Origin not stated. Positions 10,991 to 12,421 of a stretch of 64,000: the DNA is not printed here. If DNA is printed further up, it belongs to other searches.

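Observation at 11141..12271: RNA ligase with N-terminal extension (OB fold by analogy to the Rnl5 family), with kinase and phosphatase end-healing functions dispersed across the window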

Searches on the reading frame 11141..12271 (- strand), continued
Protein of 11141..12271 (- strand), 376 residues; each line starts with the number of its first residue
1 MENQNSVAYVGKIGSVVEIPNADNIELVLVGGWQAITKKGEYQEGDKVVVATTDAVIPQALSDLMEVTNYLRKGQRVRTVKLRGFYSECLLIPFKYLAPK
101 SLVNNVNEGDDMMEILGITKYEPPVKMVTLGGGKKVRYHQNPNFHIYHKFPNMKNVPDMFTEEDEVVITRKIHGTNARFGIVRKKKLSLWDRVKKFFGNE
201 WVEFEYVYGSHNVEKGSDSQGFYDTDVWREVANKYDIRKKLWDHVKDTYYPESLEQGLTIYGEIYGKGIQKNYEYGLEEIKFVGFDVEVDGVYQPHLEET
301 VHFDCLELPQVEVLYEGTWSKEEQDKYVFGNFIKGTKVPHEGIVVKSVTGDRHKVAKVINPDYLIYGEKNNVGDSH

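Call 98: search_protein_families(library=pfam, proteins=[P0315, P0282], max_evalue=0.01)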
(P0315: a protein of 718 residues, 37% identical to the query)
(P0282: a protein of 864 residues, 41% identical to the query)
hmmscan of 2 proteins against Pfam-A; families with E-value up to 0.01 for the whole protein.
P0315 (718 aa): 4 families
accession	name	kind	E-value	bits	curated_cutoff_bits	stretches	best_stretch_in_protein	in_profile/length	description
PF03161.18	LAGLIDADG_2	-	2.2e-18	67.2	25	1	285-441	2-164/168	LAGLIDADG DNA endonuclease family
PF21189.3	PHA02142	-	1.2e-16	61.3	27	1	6-92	1-92/92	PHA02142 OB-fold domain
PF09414.15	RNA_ligase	-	1.3e-11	45.4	27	1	570-703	29-170/171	RNA ligase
PF14890.11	Intein_splicing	-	3.8e-06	27.2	35.8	1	177-523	2-155/155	Intein splicing domain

P0282 (864 aa): 4 families
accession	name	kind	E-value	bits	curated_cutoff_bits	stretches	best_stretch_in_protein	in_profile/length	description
PF03161.18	LAGLIDADG_2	-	8e-24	84.9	25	1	382-542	2-168/168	LAGLIDADG DNA endonuclease family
PF09414.15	RNA_ligase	-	1.2e-19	71.5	27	1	699-850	22-171/171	RNA ligase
PF21189.3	PHA02142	-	2.7e-18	66.6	27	1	5-60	1-56/92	PHA02142 OB-fold domain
PF14890.11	Intein_splicing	-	1.8e-09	38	35.8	1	274-622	3-155/155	Intein splicing domain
